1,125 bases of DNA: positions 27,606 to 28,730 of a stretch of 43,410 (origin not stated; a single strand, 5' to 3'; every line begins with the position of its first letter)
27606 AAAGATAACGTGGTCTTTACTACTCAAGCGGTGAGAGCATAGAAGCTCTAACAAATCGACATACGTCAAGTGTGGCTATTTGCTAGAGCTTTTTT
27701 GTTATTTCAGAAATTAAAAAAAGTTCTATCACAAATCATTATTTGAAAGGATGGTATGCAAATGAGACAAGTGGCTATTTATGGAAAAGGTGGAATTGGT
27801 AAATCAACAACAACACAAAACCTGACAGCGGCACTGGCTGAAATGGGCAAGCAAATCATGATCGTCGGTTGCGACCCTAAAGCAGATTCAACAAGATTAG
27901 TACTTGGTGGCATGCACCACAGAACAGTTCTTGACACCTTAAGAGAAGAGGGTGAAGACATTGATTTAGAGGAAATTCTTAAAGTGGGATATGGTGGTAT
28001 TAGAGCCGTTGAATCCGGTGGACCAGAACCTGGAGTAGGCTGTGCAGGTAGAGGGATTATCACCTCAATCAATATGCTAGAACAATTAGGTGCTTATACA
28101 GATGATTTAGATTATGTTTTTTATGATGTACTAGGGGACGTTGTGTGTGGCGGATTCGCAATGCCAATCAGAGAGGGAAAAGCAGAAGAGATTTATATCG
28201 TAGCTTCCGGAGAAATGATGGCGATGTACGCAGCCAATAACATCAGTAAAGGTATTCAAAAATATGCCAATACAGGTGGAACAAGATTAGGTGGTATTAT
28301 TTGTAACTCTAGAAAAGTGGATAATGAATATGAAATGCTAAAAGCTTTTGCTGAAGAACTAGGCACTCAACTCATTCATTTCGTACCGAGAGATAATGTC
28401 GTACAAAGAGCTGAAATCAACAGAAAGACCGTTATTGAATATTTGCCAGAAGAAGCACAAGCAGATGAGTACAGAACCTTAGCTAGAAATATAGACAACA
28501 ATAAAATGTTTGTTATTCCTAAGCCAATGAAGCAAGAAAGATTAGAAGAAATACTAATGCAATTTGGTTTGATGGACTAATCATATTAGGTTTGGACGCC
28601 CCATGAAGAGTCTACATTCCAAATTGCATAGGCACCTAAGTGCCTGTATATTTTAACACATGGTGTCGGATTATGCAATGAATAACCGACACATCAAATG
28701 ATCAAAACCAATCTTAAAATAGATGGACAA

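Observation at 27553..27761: nifH leader carries an ANTAR-type two-hairpin motif fused to an intrinsic terminator, suggesting antitermination control of the nitrogenase operon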

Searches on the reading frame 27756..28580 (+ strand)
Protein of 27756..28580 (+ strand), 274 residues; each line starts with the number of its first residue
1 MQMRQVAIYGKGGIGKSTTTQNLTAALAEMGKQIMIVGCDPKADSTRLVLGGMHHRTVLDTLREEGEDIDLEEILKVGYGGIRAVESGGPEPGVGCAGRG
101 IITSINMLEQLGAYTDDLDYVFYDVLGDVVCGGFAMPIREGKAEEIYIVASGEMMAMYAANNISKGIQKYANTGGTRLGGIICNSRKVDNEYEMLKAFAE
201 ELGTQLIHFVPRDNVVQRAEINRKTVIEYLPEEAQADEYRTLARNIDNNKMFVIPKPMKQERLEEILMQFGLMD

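Call 8: search_protein_families(library=pfam, proteins=[window:27756-28580:+])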
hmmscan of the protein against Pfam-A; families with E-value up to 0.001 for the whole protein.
window:27756-28580:+ (274 aa): 6 families
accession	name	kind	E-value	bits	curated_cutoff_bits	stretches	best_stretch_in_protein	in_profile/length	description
PF00142.24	Fer4_NifH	-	6.4e-131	436.2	25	1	4-273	1-271/271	4Fe-4S iron sulfur cluster binding proteins, NifH/frxC family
PF01656.29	CbiA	-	1.6e-13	51.1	25.4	1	7-225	3-124/125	CobQ/CobB/MinD/ParA nucleotide binding domain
PF13614.12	AAA_31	-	4e-09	37.1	27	1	6-62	4-63/177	AAA domain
PF10609.15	ParA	-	3.3e-08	33.7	27.1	1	9-51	10-52/246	NUBPL iron-transfer P-loop NTPase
PF02374.21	ArsA_ATPase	-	3e-06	27.1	24.3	1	3-41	1-39/305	Anion-transporting ATPase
PF03308.22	MeaB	-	0.00011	21.8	23.1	1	5-46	35-76/273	Methylmalonyl Co-A mutase-associated GTPase MeaB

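Call 22: find_related_loci(query=window:27756-28580:+, collection=genome_contigs, flank=10000)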
Query window:27756-28580:+ (274 aa) in genome_contigs; peptide patterns used: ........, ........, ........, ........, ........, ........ (x = any residue, [..] = any of these).
599 stretches matched a pattern (row limit reached: there are more); 586 encode a relative of the query (tblastn E <= 1e-3); the best 80 are kept; 80 distinct loci.
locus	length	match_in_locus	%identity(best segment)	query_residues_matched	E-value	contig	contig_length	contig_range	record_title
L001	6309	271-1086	85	3-274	5e-159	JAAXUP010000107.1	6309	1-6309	MAG: Eubacteriaceae bacterium isolate W4_Combined_metabat2_052 W4_Combined_metabat2_052_NODE_6452, whole genome shotgun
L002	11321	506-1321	85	2-273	3e-157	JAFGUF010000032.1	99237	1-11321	MAG: Clostridia bacterium isolate ZodW_maxbin.143 k87_10457874, whole genome shotgun sequence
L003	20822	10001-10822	84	1-274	6e-157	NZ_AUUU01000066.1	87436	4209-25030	Clostridium sp. LS contig_74, whole genome shotgun sequence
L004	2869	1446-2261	84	3-274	5e-165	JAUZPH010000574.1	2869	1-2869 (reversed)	MAG: Bacillota bacterium isolate bin77(3d) BKMIHFNK_574, whole genome shotgun sequence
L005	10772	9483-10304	84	1-274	1e-155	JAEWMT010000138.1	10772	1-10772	MAG: Bacillota bacterium isolate OH_PDB_144 k127_1600098, whole genome shotgun sequence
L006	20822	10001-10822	84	1-274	5e-155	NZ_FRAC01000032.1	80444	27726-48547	Anaerocolumna jejuensis DSM 15929, whole genome shotgun sequence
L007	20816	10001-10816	83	3-274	2e-154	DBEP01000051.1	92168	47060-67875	MAG TPA_asm: Lachnoclostridium sp. UBA903 UBA903_contig_6678, whole genome shotgun sequence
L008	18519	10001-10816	83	3-274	3e-154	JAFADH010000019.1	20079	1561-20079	MAG: Bacillota bacterium isolate OH_SBB_71 k127_1002114, whole genome shotgun sequence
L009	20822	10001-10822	83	1-274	7e-154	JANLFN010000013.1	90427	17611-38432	MAG: Eubacteriales bacterium isolate A05DMB11 NODE_175_length_90427_cov_19.724882, whole genome shotgun sequence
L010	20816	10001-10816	83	3-274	9e-154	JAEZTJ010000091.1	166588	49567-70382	MAG: Bacillota bacterium isolate OH_PDB_44 k127_1490069, whole genome shotgun sequence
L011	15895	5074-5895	82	1-274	3e-153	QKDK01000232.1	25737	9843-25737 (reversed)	MAG: Clostridia bacterium isolate SZUA-448 scaffold_4344, whole genome shotgun sequence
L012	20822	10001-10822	82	1-274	5e-153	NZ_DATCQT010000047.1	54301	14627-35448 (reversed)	MAG: Clostridium sp. isolate SMAG_U7260 k141_81995, whole genome shotgun sequence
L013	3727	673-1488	82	3-274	2e-157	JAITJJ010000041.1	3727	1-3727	MAG: Deferribacteraceae bacterium isolate Pcl387_bin162 k119_2527083, whole genome shotgun sequence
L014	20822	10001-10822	81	1-274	2e-151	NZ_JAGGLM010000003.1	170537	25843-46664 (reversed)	Clostridium algifaecis strain DSM 28783 Ga0454146_03, whole genome shotgun sequence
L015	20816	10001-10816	81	3-274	3e-151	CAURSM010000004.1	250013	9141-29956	MAG TPA_asm: uncultured Eubacteriales bacterium isolate ERR9969200_bin.4_MetaWRAP_v1.3_MAG genome assembly, contig: ERZ2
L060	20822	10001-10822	81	1-274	9e-145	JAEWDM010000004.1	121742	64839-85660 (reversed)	MAG: Bacillota bacterium isolate OH_PBB_98 k127_1181208, whole genome shotgun sequence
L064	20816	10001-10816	76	3-273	3e-143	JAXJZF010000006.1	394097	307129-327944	MAG: Eggerthellaceae bacterium isolate DOME_MAG_8296 8296_D0102_k141_98851, whole genome shotgun sequence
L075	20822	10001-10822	76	3-274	5e-141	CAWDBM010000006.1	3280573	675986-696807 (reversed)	MAG: uncultured Acidobacteriaceae bacterium isolate MFD01716.bin.1.185 genome assembly, contig: contig_4254, whole genom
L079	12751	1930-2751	76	3-274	2e-140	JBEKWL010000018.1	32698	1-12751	MAG: Terriglobales bacterium isolate SPRUCE 627 SPRUCE_627_18, whole genome shotgun sequence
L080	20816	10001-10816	76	3-272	2e-140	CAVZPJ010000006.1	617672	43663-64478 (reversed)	MAG: uncultured Acidobacteriaceae bacterium isolate MFD02248.bin.2.132 genome assembly, contig: contig_24507, whole geno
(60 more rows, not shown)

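Call 29: find_encoding_contigs(protein=window:27756-28580:+, flank=10000, max_places=6)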
Protein window:27756-28580:+ (274 aa): no gene with exactly this product is on record in the collection.

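Call 30: find_related_loci(query=window:27756-28580:+, collection=metagenome_contigs, flank=10000)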
Query window:27756-28580:+ (274 aa) in metagenome_contigs; peptide patterns used: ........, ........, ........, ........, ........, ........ (x = any residue, [..] = any of these).
600 stretches matched a pattern (row limit reached: there are more); 551 encode a relative of the query (tblastn E <= 1e-3); the best 80 are kept; 80 distinct loci.
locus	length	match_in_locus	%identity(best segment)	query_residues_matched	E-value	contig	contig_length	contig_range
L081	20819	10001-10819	86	1-273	8e-160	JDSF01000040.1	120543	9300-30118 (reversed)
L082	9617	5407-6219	86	3-273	1e-158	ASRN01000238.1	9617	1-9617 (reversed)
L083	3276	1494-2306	86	3-273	5e-166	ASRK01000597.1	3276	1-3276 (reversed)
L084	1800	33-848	85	2-273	1e-171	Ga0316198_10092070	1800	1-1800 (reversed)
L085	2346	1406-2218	84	3-273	1e-164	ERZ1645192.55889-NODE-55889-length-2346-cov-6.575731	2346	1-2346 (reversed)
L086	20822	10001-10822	82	1-274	2e-153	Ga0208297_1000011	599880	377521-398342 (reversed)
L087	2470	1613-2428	83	3-274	9e-161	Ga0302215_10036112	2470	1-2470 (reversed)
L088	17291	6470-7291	80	1-274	1e-150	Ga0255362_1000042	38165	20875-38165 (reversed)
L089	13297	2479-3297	78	2-274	7e-149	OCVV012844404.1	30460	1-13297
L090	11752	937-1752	79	2-273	1e-148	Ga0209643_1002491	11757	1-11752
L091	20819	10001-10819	79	2-274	8e-148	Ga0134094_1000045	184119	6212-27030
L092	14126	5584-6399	79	3-274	5e-148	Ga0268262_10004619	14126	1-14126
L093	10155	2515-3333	78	2-274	1e-147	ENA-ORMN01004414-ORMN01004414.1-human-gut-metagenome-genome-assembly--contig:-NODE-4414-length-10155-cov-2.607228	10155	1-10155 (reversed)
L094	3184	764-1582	79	2-274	4e-154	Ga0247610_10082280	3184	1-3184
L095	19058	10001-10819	78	2-274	4e-147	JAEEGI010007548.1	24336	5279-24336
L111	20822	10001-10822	76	1-274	1e-144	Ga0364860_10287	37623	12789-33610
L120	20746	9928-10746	76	2-272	2e-142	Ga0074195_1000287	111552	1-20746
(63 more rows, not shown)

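Call 39: search_protein_families(library=pfam, proteins=[L009:5472-6056:+, L060:7147-7779:+, L064:19487-20170:+, L111:8728-9651:-, L120:5941-7191:+, L079:588-1430:-, L080:8685-9446:-, L075:8663-9442:-], max_evalue=0.001)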
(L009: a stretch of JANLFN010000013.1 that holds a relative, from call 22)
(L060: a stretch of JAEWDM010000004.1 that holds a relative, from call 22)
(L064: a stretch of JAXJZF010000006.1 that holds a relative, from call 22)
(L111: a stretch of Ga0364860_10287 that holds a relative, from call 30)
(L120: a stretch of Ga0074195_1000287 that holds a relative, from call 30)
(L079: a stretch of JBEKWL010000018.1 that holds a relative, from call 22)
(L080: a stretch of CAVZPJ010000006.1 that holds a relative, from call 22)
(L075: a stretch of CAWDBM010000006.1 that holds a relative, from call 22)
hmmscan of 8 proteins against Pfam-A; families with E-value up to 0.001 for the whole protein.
L009:5472-6056:+ (195 aa): 1 family
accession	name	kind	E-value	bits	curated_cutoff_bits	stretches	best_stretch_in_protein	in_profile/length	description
PF03861.19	ANTAR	-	4.3e-19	68.5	27.3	1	139-191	2-54/54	ANTAR domain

L060:7147-7779:+ (211 aa): 1 family
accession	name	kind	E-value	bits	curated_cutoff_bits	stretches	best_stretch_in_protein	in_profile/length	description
PF03861.19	ANTAR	-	1.4e-18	66.9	27.3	1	155-207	2-54/54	ANTAR domain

L064:19487-20170:+ (228 aa): 2 families
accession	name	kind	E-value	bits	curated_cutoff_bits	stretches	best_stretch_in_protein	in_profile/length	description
PF00072.30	Response_reg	-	9.4e-25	87.4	30.2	1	42-151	1-110/111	Response regulator receiver domain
PF03861.19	ANTAR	-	8.6e-21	73.9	27.3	1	170-219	2-52/54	ANTAR domain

L111:8728-9651:- (308 aa): 4 families
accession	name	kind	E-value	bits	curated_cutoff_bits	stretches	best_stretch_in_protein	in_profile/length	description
PF03861.19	ANTAR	-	9.2e-19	67.4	27.3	1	236-288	2-54/54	ANTAR domain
PF13185.12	GAF_2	-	1.8e-18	67.5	28.6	1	79-218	2-135/136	GAF domain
PF01590.32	GAF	-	9.4e-17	62.2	22.4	1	81-218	2-133/133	GAF domain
PF13492.12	GAF_3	-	1.8e-10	41.7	27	1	80-219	1-128/129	GAF domain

L120:5941-7191:+ (417 aa): 4 families
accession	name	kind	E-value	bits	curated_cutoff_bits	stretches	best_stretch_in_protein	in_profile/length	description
PF13185.12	GAF_2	-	9.1e-43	146.2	28.6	2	210-346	5-136/136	GAF domain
PF01590.32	GAF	-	1.6e-37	129.4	22.4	2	209-345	2-133/133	GAF domain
PF13492.12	GAF_3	-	9.5e-33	113.8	27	2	209-347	2-129/129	GAF domain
PF03861.19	ANTAR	-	9.2e-19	67.4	27.3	1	357-408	3-54/54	ANTAR domain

L079:588-1430:- (281 aa): 4 families
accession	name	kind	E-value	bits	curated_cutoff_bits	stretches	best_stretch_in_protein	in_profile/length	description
PF13185.12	GAF_2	-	2.6e-21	76.7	28.6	1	51-190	2-135/136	GAF domain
PF01590.32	GAF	-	3e-19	70.3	22.4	1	53-190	2-133/133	GAF domain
PF03861.19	ANTAR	-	8e-16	58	27.3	1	208-260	2-54/54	ANTAR domain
PF13492.12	GAF_3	-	5.4e-10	40.2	27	1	52-191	1-128/129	GAF domain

L080:8685-9446:- (254 aa): 4 families
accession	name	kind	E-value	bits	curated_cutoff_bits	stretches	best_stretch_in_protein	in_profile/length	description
PF13185.12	GAF_2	-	5.3e-20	72.4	28.6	1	30-169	2-135/136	GAF domain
PF01590.32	GAF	-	5.6e-19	69.4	22.4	1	32-169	2-133/133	GAF domain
PF03861.19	ANTAR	-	2.3e-14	53.3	27.3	1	187-239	2-54/54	ANTAR domain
PF13492.12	GAF_3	-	7.6e-08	33.3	27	1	31-169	1-127/129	GAF domain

L075:8663-9442:- (260 aa): 4 families
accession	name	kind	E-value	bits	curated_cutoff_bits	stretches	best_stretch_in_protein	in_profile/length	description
PF13185.12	GAF_2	-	2.6e-19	70.2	28.6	1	30-169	2-135/136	GAF domain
PF01590.32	GAF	-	1.1e-18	68.5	22.4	1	32-169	2-133/133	GAF domain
PF03861.19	ANTAR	-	9.7e-14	51.3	27.3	1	187-239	2-54/54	ANTAR domain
PF13492.12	GAF_3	-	1.6e-07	32.2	27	1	31-169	1-127/129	GAF domain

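Call 65: search_protein_families(library=pfam, proteins=[L060:8066-8410:+, L060:8446-9768:+, L060:5122-6483:+, L060:3779-5062:+, L060:3271-3792:+, L060:7165-7782:+])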
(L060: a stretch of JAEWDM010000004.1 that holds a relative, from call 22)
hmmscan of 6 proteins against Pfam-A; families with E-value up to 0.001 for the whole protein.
L060:8066-8410:+ (114 aa): 1 family
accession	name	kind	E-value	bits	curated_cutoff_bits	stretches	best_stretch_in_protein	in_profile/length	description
PF00543.27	P-II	-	1.4e-29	102.9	25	1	3-107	1-101/102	Nitrogen regulatory protein P-II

L060:8446-9768:+ (440 aa): 1 family
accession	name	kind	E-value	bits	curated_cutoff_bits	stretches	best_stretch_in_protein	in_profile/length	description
PF00909.26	Ammonium_transp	-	1.5e-136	455.7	23.2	1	39-428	1-399/399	Ammonium Transporter Family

L060:5122-6483:+ (453 aa): 4 families
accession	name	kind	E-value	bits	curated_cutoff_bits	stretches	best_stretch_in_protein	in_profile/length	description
PF00696.33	AA_kinase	-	3.3e-38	132.2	24.9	1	5-279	3-234/234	Amino acid kinase family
PF22468.2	ACT_9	-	5.8e-27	93.7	27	1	390-450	1-61/61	ACT domain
PF13840.12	ACT_7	-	1.4e-07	31.7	27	1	386-447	5-64/65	ACT domain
PF01842.31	ACT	-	4.4e-07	30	27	1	396-444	6-59/66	ACT domain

L060:3779-5062:+ (427 aa): 2 families
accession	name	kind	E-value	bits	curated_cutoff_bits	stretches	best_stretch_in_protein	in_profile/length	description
PF00742.24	Homoserine_dh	-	6.8e-65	218.6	22.9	1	142-320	1-173/173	Homoserine dehydrogenase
PF03447.22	NAD_binding_3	-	5.1e-16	59.9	24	1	18-134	1-116/116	Homoserine dehydrogenase, NAD binding domain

L060:3271-3792:+ (173 aa): 1 family
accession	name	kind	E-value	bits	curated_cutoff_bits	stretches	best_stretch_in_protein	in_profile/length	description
PF13291.12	ACT_4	-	1.4e-05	26.1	27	1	97-165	8-76/80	ACT domain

L060:7165-7782:+ (205 aa): 1 family
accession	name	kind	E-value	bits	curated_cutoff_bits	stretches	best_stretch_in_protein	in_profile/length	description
PF03861.19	ANTAR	-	1.3e-18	67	27.3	1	149-201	2-54/54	ANTAR domain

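Call 67: find_homologous_proteins(query=window:27762-28580:+, max_evalue=1e-100)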
Query window:27762-28580:+ (272 aa): 7976 proteins with E <= 1e-100 among 8000 candidates; the best 120 are listed.
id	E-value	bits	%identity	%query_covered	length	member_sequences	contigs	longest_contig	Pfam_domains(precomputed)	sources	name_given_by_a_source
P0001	3.2e-176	602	100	100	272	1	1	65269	PF00142.25,PF10609.16,PF01656.30,PF13614.13,PF02374.22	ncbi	-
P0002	1.2e-169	581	96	100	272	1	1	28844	PF00142.25,PF10609.16,PF01656.30,PF13614.13,PF02374.22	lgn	-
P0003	1.7e-168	577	95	100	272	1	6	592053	PF00142.25,PF10609.16,PF01656.30,PF13614.13,PF02374.22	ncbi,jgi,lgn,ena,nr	ncbi:MAG: nitrogenase iron protein [Firmicutes bacterium HGW-Firmicutes-1]|jgi:nitrogenase iron prot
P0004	3.3e-168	576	95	100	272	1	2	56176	PF00142.25,PF10609.16,PF01656.30,PF13614.13,PF02374.22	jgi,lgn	jgi:nitrogenase iron protein NifH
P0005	8.1e-168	575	94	100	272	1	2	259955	PF00142.25,PF10609.16,PF01656.30,PF13614.13,PF02374.22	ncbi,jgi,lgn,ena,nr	ncbi:MAG: nitrogenase iron protein [Firmicutes bacterium HGW-Firmicutes-7]|nr:MAG: nitrogenase iron 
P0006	5.2e-163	559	92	100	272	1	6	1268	PF00142.25,PF10609.16,PF01656.30,PF13614.13,PF02374.22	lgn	-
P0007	6.5e-161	552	91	100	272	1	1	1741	PF00142.25,PF10609.16,PF01656.30,PF13614.13,PF02374.22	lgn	-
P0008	1.4e-157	541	89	100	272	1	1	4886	PF00142.25,PF10609.16,PF01656.30,PF13614.13,PF02374.22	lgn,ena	-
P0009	2.4e-157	540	89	100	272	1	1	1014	PF00142.25,PF10609.16,PF01656.30,PF13614.13,PF02374.22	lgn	-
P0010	3.1e-157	540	89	100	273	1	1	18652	PF00142.25,PF10609.16,PF01656.30,PF13614.13,PF02374.22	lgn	-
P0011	3.8e-157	540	89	100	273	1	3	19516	PF00142.25,PF10609.16,PF01656.30,PF13614.13,PF02374.22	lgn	-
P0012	1.9e-156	537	89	100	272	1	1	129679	PF00142.25,PF10609.16,PF01656.30,PF13614.13,PF02374.22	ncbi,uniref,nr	ncbi:nitrogenase iron protein [Anaerotalea alkaliphila]|uniref:Nitrogenase iron protein n=1 Tax=Anae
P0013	5.1e-156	536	88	100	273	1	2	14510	PF00142.25,PF10609.16,PF01656.30,PF13614.13,PF02374.22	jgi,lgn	jgi:nitrogenase iron protein NifH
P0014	2.5e-155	534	88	100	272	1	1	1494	PF00142.25,PF10609.16,PF01656.30,PF13614.13,PF02374.22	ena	-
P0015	3.0e-155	534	88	100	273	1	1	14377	PF00142.25,PF10609.16,PF01656.30,PF13614.13,PF02374.22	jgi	jgi:nitrogenase iron protein NifH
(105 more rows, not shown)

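Call 68: find_encoding_contigs(protein=P0001, flank=10000, max_places=3)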
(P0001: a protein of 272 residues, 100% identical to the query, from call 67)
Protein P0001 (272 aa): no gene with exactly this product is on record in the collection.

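Call 69: find_encoding_contigs(protein=P0003, flank=10000, max_places=3)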
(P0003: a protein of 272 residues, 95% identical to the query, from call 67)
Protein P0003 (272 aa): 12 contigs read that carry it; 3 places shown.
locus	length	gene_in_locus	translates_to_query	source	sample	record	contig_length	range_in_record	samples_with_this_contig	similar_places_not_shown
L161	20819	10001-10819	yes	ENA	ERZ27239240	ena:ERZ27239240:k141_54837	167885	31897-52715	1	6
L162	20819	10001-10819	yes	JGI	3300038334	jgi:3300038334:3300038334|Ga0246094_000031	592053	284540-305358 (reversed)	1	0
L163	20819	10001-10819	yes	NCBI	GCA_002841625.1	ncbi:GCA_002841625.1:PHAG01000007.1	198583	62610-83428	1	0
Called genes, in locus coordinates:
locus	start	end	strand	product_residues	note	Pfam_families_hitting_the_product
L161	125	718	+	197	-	PF01386:Ribosomal_L25p, PF14693:Ribosomal_TL5_C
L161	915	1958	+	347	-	PF00483:NTP_transferase, PF12804:NTP_transf_3, PF00132:Hexapep, PF25084:LbH_EIF2B, PF25087:GMPPB_C, PF24894:Hexapep_GlmU (weak)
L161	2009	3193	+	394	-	PF13439:Glyco_transf_4, PF00534:Glycos_transf_1, PF13692:Glyco_trans_1_4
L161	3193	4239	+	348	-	-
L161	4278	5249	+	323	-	PF04041:Glyco_hydro_130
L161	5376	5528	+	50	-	PF18919:DUF5670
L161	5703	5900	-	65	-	-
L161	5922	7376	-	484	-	PF04055:Radical_SAM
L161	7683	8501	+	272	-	PF02673:BacA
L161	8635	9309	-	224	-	PF18917:LiaI-LiaF-like_TM1, PF22570:LiaF-TM, PF18917:LiaI-LiaF-like_TM1 (weak)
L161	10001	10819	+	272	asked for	PF00142:Fer4_NifH, PF01656:CbiA, PF02374:ArsA_ATPase (weak), PF10609:ParA (weak), PF13614:AAA_31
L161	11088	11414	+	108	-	PF00543:P-II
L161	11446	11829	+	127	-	PF00543:P-II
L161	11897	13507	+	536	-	PF00148:Oxidored_nitro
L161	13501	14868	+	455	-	PF00148:Oxidored_nitro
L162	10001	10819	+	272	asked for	PF00142:Fer4_NifH, PF01656:CbiA, PF02374:ArsA_ATPase (weak), PF10609:ParA (weak), PF13614:AAA_31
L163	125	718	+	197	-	PF01386:Ribosomal_L25p, PF14693:Ribosomal_TL5_C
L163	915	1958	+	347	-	PF00483:NTP_transferase, PF12804:NTP_transf_3, PF00132:Hexapep, PF25084:LbH_EIF2B, PF25087:GMPPB_C, PF24894:Hexapep_GlmU (weak)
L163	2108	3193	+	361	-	PF13439:Glyco_transf_4, PF00534:Glycos_transf_1, PF13692:Glyco_trans_1_4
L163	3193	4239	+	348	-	-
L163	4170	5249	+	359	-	PF04041:Glyco_hydro_130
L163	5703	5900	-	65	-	-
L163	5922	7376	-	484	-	PF04055:Radical_SAM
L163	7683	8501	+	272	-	PF02673:BacA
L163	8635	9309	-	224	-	PF18917:LiaI-LiaF-like_TM1, PF22570:LiaF-TM, PF18917:LiaI-LiaF-like_TM1 (weak)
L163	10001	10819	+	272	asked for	PF00142:Fer4_NifH, PF01656:CbiA, PF02374:ArsA_ATPase (weak), PF10609:ParA (weak), PF13614:AAA_31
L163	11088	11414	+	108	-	PF00543:P-II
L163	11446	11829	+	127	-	PF00543:P-II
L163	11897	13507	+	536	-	PF00148:Oxidored_nitro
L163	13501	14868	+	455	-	PF00148:Oxidored_nitro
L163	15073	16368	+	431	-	PF00148:Oxidored_nitro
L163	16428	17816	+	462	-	PF00148:Oxidored_nitro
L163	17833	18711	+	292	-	PF04055:Radical_SAM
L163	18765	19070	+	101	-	PF01257:2Fe-2S_thioredx, PF07845:DUF1636 (weak)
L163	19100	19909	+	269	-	PF13531:SBP_bac_11, PF01547:SBP_bac_1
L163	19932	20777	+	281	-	PF00528:BPD_transp_1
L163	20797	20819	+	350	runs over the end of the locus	PF00682:HMGL-like, PF22617:HCS_D2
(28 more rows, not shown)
